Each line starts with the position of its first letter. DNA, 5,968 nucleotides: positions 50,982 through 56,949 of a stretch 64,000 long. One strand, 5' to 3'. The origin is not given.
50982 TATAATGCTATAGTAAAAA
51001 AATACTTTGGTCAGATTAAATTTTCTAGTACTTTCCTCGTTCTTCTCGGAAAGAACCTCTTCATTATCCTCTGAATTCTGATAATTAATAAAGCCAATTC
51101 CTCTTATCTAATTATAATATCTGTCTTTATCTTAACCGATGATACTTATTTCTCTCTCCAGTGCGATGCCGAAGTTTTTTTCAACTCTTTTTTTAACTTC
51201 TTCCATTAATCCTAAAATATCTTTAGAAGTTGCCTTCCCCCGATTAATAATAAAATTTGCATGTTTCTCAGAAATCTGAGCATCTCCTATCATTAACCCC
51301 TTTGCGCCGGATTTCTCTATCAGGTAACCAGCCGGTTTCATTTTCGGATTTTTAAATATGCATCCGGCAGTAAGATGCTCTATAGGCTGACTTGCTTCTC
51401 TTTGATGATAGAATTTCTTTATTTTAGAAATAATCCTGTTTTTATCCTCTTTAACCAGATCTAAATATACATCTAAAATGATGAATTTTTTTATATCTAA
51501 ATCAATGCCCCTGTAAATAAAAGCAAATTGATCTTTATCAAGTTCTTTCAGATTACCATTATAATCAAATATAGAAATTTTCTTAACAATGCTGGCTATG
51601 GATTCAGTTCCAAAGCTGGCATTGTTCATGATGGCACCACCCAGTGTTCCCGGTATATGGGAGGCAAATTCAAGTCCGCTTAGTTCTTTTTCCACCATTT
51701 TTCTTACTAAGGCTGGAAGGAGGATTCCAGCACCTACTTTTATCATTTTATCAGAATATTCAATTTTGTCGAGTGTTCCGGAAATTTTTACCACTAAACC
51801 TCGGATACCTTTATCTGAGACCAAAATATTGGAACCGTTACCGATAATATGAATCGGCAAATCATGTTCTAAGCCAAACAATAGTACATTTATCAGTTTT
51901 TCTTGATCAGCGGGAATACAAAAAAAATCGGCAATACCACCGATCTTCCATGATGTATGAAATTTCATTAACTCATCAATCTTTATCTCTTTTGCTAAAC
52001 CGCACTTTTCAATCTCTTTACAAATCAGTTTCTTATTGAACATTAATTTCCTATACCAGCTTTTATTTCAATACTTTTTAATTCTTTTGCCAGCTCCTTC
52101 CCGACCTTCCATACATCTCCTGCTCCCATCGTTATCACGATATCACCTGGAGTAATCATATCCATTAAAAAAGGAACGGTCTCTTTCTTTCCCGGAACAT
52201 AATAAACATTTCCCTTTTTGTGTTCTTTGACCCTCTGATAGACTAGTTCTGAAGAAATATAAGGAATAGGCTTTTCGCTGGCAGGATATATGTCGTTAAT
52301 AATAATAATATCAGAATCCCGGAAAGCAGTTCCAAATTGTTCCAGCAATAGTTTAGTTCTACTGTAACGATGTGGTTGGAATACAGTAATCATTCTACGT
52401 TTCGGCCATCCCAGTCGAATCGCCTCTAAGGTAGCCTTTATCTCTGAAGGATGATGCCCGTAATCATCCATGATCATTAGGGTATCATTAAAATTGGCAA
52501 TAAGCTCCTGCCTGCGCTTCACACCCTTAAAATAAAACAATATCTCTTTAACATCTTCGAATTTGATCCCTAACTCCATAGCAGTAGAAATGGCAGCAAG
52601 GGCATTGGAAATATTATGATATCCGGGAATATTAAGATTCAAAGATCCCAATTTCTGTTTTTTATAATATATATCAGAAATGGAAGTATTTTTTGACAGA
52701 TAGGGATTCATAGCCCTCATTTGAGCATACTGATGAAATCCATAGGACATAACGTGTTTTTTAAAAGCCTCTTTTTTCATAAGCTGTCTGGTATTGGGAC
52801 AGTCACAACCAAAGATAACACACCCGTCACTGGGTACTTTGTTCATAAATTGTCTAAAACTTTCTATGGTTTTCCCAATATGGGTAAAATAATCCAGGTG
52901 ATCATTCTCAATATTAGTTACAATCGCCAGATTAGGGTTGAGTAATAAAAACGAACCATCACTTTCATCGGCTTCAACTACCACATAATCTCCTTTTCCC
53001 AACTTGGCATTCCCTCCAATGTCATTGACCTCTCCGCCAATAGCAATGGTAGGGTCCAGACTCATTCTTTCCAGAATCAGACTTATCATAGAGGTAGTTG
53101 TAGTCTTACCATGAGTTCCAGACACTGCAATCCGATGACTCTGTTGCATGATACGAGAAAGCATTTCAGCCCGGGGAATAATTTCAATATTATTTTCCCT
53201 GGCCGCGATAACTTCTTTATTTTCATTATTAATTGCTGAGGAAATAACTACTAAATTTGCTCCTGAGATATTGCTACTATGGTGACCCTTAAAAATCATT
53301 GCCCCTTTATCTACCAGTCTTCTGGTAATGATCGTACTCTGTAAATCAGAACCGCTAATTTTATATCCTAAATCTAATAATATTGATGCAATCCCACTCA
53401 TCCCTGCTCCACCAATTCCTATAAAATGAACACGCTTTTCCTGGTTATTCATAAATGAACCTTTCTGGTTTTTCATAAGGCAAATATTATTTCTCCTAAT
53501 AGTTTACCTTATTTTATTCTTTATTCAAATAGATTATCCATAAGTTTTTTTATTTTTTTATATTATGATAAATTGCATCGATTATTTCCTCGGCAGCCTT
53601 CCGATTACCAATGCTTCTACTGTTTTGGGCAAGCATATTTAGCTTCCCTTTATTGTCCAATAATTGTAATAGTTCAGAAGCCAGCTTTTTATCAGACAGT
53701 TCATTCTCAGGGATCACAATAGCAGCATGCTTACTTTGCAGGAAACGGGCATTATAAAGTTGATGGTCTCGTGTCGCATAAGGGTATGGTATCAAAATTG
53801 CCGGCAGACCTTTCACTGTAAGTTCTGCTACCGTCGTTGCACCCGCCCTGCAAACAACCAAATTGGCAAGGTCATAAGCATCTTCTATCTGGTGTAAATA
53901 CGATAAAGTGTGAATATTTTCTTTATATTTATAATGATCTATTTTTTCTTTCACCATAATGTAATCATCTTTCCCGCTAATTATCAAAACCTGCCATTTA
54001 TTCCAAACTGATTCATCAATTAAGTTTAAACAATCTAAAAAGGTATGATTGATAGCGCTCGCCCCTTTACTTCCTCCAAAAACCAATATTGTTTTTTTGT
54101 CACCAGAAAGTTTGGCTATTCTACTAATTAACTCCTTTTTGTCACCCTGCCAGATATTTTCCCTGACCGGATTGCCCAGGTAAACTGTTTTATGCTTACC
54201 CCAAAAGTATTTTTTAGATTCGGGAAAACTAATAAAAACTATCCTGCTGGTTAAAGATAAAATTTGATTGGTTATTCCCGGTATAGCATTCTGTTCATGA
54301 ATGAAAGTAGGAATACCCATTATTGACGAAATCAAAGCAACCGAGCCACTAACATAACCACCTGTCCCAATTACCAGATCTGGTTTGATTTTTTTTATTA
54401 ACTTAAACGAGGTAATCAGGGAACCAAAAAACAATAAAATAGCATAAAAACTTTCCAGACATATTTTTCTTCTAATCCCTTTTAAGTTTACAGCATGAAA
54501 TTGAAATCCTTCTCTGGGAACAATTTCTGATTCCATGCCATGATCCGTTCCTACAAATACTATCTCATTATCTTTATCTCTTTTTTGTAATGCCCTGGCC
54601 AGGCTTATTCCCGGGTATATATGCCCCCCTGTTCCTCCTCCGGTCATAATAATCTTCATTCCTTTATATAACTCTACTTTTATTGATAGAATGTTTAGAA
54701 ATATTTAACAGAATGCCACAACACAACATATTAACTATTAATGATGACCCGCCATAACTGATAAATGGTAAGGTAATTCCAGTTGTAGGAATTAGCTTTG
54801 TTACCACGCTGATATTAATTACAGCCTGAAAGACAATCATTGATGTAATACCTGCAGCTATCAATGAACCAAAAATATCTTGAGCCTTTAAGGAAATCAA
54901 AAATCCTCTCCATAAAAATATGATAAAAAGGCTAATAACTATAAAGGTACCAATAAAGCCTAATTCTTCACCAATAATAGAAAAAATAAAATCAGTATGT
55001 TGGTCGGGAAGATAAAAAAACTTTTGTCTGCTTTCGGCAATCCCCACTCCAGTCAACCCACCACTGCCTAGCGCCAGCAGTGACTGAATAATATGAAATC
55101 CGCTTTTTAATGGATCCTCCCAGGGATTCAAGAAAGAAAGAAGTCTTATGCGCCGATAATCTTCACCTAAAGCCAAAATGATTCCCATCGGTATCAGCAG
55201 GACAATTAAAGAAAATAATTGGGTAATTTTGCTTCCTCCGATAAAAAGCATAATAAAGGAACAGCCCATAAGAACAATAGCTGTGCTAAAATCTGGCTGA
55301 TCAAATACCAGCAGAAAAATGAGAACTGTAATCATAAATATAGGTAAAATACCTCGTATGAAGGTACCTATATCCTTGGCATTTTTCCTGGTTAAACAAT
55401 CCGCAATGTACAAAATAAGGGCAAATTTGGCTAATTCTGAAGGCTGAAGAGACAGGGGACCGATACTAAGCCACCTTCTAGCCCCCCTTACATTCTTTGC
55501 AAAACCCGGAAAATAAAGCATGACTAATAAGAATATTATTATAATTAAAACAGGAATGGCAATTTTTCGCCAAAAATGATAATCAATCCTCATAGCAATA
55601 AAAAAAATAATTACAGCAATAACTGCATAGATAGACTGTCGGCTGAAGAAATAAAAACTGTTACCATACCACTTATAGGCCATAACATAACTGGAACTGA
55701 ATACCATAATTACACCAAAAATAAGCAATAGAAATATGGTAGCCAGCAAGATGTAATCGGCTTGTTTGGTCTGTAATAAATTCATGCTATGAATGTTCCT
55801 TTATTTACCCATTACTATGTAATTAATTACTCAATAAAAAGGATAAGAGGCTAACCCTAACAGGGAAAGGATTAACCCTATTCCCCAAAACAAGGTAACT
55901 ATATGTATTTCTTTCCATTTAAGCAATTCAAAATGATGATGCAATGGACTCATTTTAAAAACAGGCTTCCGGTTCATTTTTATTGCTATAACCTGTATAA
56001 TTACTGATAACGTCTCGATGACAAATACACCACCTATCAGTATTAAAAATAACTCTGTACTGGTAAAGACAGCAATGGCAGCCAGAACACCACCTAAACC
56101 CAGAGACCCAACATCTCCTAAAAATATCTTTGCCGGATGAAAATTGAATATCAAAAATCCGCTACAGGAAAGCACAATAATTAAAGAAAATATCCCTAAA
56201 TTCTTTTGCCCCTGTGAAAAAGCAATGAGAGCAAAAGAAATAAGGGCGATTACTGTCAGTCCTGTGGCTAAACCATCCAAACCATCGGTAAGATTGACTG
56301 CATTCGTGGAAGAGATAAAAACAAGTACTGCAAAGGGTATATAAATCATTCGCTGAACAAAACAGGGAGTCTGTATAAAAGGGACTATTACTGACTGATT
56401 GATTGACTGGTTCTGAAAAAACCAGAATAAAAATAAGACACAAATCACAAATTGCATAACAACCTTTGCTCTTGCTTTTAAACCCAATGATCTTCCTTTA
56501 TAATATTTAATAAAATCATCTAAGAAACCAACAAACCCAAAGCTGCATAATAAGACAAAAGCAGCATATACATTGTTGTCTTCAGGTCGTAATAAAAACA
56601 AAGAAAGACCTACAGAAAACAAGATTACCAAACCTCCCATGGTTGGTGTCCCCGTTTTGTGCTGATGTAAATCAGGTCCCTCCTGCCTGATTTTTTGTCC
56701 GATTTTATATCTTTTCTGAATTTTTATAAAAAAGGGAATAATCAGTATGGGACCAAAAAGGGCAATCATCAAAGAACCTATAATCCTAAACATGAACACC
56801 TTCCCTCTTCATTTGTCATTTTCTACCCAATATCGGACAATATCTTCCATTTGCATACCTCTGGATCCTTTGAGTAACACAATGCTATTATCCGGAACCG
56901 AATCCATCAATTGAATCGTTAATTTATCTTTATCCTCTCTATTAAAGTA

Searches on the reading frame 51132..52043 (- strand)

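Call 11: search_protein_families(library=ncbifam, proteins=[window:51132-52043:-], max_evalue=1e-40)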
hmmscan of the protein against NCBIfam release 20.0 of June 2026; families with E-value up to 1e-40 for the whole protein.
window:51132-52043:- (303 aa): 4 families
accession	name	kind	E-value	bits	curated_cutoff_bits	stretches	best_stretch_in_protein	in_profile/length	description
NF010480.0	PRK13905.1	equivalog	7.5e-95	317.3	259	1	17-303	13-299/303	UDP-N-acetylmuramate dehydrogenase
TIGR00179.1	murB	equivalog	9.5e-64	215.4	144.5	1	27-303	2-290/290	UDP-N-acetylmuramate dehydrogenase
NF011245.0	PRK14651.1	equivalog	1.2e-48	165.7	224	1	26-296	9-261/273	UDP-N-acetylmuramate dehydrogenase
NF010479.0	PRK13904.1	equivalog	9.9e-44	149.7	273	1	62-302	33-258/258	UDP-N-acetylmuramate dehydrogenase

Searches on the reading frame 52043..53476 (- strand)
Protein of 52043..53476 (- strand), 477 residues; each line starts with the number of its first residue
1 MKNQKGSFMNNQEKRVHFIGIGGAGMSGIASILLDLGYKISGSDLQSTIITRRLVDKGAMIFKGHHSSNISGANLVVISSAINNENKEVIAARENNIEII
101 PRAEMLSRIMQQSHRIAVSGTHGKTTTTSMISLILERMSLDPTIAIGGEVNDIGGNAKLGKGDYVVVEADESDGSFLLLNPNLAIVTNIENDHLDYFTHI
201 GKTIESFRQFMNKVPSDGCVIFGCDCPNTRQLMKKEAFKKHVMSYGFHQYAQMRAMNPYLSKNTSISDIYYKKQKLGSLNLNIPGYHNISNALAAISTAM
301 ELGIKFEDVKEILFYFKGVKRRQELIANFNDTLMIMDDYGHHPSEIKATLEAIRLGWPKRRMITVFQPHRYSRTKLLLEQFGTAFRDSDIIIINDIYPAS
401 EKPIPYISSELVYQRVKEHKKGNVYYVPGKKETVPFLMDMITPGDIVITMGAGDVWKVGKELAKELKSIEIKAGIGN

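Call 11: search_protein_families(library=ncbifam, proteins=[window:52043-53476:-], max_evalue=1e-40)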
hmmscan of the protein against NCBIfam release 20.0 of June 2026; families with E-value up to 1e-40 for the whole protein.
window:52043-53476:- (477 aa): 3 families
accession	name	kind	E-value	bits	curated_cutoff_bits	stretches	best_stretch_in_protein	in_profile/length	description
TIGR01082.1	murC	equivalog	7.7e-156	519.6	335.1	1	16-462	2-448/449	UDP-N-acetylmuramate--L-alanine ligase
NF011171.0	PRK14573.1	equivalog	1.1e-105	354.3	1015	1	13-463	4-445/809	bifunctional UDP-N-acetylmuramate--L-alanine ligase/D-alanine--D-alanine ligase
TIGR01081.1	mpl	equivalog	2.5e-58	198.2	388.7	1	15-370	1-360/448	UDP-N-acetylmuramate:L-alanyl-gamma-D-glutamyl-meso-diaminopimelate ligase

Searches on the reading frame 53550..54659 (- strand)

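Call 11: search_protein_families(library=ncbifam, proteins=[window:53550-54659:-], max_evalue=1e-40)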
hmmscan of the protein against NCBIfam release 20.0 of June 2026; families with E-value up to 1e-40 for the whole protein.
window:53550-54659:- (369 aa): 2 families
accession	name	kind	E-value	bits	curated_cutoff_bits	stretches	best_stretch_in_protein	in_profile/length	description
TIGR01133.1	murG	equivalog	6.7e-96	321.3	250.25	1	1-363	6-353/353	undecaprenyldiphospho-muramoylpentapeptide beta-N-acetylglucosaminyltransferase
NF009102.0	PRK12446.1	equivalog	1e-51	175.9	339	1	2-363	3-349/352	undecaprenyldiphospho-muramoylpentapeptide beta-N-acetylglucosaminyltransferase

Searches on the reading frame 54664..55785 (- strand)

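Call 12: search_protein_families(library=ncbifam, proteins=[window:54664-55785:-], max_evalue=1e-30)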
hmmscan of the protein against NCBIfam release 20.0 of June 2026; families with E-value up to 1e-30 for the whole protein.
window:54664-55785:- (373 aa): 6 families
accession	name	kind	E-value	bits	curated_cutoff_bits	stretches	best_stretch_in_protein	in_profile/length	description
TIGR02615.1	spoVE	exception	4.8e-126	421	448.8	1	10-364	1-354/354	stage V sporulation protein E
TIGR02614.1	ftsW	equivalog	3e-124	414.7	337.5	1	10-365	1-356/357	putative lipid II flippase FtsW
TIGR02210.1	rodA_shape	equivalog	7e-98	328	336.7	1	10-365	1-355/357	rod shape-determining protein RodA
NF008042.0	PRK10774.1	equivalog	7.8e-79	265.5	493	1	10-363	36-389/405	cell division protein FtsW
NF008060.0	PRK10794.1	equivalog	8.4e-60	202.6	590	1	16-366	18-363/370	peptidoglycan glycosyltransferase MrdB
NF037961.1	RodA_shape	subfamily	2.3e-49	168.9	150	1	228-368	272-413/415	rod shape-determining protein RodA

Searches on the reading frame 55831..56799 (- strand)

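Call 12: search_protein_families(library=ncbifam, proteins=[window:55831-56799:-], max_evalue=1e-30)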
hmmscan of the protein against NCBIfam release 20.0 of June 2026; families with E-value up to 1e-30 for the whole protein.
window:55831-56799:- (322 aa): 2 families
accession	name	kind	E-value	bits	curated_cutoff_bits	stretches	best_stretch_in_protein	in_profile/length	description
TIGR00445.1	mraY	equivalog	1e-89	301.2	192.05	1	18-318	2-317/321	phospho-N-acetylmuramoyl-pentapeptide-transferase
NF053644.1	MraY_archaea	equivalog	6.5e-40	137.5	450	0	110-316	151-340/340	pseudomurein biosynthesis MraY family phospho-N-acetylmuramoyl-pentapeptide-transferase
